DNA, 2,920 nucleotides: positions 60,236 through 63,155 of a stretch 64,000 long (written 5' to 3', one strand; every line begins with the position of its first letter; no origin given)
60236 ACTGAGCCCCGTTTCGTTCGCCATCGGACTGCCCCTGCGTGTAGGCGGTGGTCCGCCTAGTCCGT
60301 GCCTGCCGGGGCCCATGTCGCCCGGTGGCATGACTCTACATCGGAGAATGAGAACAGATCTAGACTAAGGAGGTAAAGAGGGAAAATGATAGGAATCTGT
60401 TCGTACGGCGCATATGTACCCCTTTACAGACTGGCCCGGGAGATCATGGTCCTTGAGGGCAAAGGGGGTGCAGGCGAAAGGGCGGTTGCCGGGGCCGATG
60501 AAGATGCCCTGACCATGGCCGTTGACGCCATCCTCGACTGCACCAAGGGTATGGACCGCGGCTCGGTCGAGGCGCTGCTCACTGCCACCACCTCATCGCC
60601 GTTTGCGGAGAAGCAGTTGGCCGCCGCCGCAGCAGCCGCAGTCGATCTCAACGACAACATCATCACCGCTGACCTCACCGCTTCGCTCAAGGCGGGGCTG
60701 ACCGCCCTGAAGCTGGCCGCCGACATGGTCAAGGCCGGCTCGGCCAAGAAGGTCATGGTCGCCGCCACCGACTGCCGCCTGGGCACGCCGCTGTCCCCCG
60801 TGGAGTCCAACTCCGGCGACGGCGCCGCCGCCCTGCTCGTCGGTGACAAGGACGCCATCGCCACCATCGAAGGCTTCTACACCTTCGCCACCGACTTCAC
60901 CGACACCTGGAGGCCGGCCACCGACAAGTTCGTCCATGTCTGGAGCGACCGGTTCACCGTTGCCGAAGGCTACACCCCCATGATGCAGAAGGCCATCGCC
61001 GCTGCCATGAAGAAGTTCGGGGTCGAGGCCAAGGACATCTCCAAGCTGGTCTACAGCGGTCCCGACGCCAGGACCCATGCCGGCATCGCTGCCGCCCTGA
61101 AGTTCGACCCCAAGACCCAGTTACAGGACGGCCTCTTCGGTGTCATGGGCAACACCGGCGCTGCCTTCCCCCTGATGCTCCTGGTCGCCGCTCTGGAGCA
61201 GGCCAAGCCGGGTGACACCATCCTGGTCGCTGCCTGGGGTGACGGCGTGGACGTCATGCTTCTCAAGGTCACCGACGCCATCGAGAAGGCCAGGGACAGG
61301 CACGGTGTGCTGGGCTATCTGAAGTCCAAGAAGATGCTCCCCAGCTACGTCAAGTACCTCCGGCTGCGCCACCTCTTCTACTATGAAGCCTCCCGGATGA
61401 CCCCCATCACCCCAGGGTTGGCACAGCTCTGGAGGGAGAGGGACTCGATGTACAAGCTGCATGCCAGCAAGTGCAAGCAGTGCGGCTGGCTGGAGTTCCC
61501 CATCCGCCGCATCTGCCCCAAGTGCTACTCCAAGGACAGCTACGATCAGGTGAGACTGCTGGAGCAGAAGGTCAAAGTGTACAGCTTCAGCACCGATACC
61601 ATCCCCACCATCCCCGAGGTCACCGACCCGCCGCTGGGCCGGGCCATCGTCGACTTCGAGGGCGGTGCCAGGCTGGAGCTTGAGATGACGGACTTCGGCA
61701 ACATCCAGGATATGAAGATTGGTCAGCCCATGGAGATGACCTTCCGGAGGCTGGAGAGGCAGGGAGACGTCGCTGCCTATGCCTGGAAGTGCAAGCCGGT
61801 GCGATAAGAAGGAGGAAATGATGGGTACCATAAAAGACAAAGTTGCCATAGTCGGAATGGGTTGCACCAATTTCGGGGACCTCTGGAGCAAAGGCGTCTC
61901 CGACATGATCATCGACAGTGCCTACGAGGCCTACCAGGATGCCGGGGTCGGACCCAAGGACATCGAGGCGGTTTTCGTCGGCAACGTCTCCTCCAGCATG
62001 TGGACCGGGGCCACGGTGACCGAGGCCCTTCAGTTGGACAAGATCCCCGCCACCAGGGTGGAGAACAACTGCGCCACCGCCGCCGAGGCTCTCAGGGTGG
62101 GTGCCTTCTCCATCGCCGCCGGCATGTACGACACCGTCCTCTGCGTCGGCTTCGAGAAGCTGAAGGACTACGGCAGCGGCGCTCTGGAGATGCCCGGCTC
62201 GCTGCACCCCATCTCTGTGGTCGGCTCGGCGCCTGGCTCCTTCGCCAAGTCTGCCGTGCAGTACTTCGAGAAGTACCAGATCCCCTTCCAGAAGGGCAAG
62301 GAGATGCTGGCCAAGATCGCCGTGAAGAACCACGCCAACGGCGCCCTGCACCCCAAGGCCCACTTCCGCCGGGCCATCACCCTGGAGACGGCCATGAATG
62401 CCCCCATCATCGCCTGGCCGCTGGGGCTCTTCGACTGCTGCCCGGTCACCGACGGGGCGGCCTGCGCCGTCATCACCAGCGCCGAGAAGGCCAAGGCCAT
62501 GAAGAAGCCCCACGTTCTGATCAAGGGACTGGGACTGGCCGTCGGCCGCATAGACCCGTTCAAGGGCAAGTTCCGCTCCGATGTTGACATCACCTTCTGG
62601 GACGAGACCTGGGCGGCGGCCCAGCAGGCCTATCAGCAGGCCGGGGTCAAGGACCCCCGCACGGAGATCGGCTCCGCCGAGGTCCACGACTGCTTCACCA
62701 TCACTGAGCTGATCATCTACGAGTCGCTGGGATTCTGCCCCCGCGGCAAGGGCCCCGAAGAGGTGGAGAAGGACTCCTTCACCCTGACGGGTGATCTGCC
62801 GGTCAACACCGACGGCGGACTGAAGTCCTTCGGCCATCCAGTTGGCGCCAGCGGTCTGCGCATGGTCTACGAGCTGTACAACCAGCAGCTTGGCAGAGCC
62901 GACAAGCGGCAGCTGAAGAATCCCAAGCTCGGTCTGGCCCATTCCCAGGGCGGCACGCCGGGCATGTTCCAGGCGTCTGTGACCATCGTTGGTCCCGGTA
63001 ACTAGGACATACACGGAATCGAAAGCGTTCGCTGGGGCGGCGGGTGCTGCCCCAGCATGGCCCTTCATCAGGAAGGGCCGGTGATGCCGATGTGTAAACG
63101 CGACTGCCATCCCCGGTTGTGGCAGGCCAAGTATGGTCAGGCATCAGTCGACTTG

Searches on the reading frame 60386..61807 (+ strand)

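Call 44: search_protein_families(library=pfam, proteins=[window:60386-61807:+], max_evalue=0.00001)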
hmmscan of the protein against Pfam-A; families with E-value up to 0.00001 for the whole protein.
window:60386-61807:+ (473 aa): 1 family
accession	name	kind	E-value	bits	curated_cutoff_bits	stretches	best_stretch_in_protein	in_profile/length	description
PF08541.16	ACP_syn_III_C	-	4e-06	27.3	26.6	1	209-288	2-81/90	3-Oxoacyl-[acyl-carrier-protein (ACP)] synthase III C terminal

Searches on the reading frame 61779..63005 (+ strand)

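Call 44: search_protein_families(library=pfam, proteins=[window:61779-63005:+], max_evalue=0.00001)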
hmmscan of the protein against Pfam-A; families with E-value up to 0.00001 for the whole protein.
window:61779-63005:+ (408 aa): 4 families
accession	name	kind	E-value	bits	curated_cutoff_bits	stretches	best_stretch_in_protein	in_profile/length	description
PF22691.2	Thiolase_C_1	-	1.4e-37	129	28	1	269-394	13-134/144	Thiolase C-terminal domain-like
PF00108.29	Thiolase_N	-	1.5e-15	57.7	26.4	1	22-235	1-259/260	Thiolase, N-terminal domain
PF02803.24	Thiolase_C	-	2.1e-06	27.8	27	1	279-369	26-96/123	Thiolase, C-terminal domain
PF07451.17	SpoVAD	-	3.4e-06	26.5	22.1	1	12-123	23-131/329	Stage V sporulation protein AD (SpoVAD)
